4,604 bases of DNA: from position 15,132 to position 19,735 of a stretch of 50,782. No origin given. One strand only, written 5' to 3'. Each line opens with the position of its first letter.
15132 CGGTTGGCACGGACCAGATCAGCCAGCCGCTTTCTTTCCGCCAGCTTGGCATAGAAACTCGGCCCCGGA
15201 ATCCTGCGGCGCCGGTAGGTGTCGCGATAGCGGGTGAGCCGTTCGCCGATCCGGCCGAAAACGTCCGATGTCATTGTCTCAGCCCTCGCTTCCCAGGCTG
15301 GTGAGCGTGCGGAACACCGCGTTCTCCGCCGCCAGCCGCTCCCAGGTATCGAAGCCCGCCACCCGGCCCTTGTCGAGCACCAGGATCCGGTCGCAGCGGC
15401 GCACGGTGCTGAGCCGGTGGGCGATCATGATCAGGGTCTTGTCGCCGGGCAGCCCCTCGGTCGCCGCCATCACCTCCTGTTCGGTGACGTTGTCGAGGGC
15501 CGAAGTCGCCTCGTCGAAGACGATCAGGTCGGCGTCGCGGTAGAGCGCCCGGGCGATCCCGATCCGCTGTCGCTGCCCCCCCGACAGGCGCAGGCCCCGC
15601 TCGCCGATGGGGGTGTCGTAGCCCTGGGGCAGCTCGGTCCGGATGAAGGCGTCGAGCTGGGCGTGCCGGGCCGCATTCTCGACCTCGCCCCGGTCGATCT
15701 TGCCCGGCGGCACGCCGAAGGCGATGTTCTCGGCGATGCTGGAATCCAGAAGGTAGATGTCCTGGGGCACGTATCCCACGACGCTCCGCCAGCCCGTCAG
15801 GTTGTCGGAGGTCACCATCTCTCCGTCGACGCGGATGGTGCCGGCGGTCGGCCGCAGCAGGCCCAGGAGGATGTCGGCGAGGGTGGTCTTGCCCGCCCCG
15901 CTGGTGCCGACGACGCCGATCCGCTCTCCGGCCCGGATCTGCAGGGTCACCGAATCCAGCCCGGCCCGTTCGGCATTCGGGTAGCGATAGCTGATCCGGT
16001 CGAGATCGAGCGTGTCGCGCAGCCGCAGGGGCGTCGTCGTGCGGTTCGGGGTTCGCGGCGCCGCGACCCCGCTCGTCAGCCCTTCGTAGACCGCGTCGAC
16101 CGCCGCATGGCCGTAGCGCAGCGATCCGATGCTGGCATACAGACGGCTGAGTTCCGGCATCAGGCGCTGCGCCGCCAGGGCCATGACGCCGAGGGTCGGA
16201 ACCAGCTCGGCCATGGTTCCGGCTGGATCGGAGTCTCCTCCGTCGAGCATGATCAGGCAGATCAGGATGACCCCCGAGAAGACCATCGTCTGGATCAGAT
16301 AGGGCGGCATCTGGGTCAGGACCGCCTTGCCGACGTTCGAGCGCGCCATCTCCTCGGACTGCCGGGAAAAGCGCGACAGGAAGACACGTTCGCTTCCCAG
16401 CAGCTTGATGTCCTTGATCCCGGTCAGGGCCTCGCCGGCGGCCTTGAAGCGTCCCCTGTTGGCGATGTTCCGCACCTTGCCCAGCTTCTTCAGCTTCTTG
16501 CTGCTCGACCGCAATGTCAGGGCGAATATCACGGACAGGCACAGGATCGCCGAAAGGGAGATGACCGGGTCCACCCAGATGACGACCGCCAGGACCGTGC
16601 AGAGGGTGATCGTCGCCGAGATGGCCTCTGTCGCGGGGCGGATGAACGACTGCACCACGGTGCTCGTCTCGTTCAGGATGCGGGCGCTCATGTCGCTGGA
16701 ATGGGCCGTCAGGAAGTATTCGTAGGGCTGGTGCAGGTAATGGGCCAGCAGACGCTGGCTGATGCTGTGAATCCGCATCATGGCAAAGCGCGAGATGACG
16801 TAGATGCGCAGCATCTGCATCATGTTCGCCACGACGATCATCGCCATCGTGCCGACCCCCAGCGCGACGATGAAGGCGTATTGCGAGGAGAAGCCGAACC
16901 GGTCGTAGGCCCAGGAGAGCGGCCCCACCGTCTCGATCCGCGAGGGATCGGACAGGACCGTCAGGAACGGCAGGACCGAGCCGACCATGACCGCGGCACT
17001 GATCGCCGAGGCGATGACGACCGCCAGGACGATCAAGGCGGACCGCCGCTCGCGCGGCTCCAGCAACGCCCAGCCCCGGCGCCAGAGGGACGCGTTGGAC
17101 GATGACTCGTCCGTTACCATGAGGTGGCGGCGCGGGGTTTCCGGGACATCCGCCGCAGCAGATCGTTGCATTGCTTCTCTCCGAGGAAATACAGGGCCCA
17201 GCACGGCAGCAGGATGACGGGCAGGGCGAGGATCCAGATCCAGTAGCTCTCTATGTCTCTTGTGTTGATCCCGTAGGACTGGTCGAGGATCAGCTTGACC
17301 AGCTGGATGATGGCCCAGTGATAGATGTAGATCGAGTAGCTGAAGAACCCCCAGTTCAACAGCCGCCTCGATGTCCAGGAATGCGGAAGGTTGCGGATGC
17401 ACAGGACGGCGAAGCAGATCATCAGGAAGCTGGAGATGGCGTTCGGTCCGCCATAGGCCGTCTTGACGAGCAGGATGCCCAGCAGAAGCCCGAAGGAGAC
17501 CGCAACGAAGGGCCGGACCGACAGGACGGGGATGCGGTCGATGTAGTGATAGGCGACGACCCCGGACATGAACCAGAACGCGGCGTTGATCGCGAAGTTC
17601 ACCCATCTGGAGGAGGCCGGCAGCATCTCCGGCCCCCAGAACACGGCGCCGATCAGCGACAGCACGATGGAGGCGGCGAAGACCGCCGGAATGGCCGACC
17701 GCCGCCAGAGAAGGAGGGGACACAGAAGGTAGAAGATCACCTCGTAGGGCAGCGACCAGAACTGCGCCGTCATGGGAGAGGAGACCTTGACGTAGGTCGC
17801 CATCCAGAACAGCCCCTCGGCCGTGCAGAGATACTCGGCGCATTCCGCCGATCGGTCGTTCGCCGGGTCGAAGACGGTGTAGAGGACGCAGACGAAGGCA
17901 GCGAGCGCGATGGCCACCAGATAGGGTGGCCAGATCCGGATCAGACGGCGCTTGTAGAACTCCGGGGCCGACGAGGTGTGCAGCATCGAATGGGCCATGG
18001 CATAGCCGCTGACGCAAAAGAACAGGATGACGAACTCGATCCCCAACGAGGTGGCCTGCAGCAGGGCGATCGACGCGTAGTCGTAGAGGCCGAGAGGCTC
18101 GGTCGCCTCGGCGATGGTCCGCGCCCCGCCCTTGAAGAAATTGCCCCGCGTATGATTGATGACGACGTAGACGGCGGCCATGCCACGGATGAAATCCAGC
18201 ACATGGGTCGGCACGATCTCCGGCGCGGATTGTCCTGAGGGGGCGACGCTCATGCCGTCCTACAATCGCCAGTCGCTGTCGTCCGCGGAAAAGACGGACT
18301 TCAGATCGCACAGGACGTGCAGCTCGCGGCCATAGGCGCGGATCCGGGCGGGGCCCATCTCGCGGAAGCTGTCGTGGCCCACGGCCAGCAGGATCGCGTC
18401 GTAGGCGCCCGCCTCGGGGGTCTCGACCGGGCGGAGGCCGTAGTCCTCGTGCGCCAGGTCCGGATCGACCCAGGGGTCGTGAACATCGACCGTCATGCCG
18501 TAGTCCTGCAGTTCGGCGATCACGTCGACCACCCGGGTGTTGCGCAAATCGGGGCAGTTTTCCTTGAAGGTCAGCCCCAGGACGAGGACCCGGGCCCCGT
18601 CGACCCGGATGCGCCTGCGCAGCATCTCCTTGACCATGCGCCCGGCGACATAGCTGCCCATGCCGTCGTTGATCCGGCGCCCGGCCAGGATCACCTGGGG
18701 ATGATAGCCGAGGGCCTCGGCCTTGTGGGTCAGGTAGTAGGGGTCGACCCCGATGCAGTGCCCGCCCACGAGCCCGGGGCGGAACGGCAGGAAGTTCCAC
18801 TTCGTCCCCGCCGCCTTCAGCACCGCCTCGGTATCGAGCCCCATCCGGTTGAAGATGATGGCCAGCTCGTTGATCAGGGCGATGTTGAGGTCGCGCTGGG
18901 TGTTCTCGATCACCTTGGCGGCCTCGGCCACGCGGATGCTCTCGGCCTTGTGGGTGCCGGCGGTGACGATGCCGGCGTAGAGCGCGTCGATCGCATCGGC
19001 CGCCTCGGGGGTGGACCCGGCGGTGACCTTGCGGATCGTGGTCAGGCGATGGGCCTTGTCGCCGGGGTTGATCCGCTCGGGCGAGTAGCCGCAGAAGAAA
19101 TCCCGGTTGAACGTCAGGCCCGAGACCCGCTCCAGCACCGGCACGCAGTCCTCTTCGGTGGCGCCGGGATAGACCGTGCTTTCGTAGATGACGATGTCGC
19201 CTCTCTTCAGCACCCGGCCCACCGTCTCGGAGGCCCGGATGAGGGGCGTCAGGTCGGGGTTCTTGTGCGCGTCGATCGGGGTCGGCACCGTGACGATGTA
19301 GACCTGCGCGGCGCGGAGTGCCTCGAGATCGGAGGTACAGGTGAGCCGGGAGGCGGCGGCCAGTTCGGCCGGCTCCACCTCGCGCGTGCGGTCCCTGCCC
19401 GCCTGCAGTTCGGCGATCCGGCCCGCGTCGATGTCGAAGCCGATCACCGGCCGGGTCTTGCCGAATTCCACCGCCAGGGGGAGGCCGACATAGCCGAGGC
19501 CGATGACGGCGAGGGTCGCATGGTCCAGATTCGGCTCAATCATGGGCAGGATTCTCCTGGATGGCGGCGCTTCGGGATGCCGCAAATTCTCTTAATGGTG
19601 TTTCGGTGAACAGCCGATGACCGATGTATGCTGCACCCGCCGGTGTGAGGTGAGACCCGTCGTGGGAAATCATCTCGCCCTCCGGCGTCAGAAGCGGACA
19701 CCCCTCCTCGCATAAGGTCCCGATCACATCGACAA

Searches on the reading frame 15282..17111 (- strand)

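Call 20: search_protein_families(library=pfam, proteins=[window:15282-17111:-], max_evalue=0.001)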
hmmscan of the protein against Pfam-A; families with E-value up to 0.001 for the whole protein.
window:15282-17111:- (610 aa): 3 families
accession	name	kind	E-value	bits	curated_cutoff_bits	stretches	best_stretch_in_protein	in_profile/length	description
PF00005.33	ABC_tran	-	1.8e-31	110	25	1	385-537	1-137/137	ABC transporter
PF00664.28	ABC_membrane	-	7.7e-19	68.9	28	1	26-286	3-243/274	ABC transporter transmembrane region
PF02463.25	SMC_N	-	0.00081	19.3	40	0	276-577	135-209/220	RecF/RecN/SMC N terminal domain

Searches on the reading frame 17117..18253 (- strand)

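Call 20: search_protein_families(library=pfam, proteins=[window:17117-18253:-], max_evalue=0.001)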
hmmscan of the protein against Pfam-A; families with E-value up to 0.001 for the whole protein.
window:17117-18253:- (379 aa): 1 family
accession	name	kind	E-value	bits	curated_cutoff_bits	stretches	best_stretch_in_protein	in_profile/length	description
PF01757.29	Acyl_transf_3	-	4e-29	102.1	31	1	19-355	4-325/326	Acyltransferase domain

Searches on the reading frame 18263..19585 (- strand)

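Call 20: search_protein_families(library=pfam, proteins=[window:18263-19585:-], max_evalue=0.001)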
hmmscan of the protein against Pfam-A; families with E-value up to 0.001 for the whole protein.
window:18263-19585:- (441 aa): 3 families
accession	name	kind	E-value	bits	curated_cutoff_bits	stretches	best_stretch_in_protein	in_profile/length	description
PF03721.20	UDPG_MGDP_dh_N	-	5.3e-32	111.3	27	1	24-197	2-181/187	UDP-glucose/GDP-mannose dehydrogenase family, NAD binding domain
PF00984.24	UDPG_MGDP_dh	-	2.7e-25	88.7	25.4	1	219-307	2-93/94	UDP-glucose/GDP-mannose dehydrogenase family, central domain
PF03720.21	UDPG_MGDP_dh_C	-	2.6e-21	76.4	30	1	334-432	1-101/103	UDP-glucose/GDP-mannose dehydrogenase family, UDP binding domain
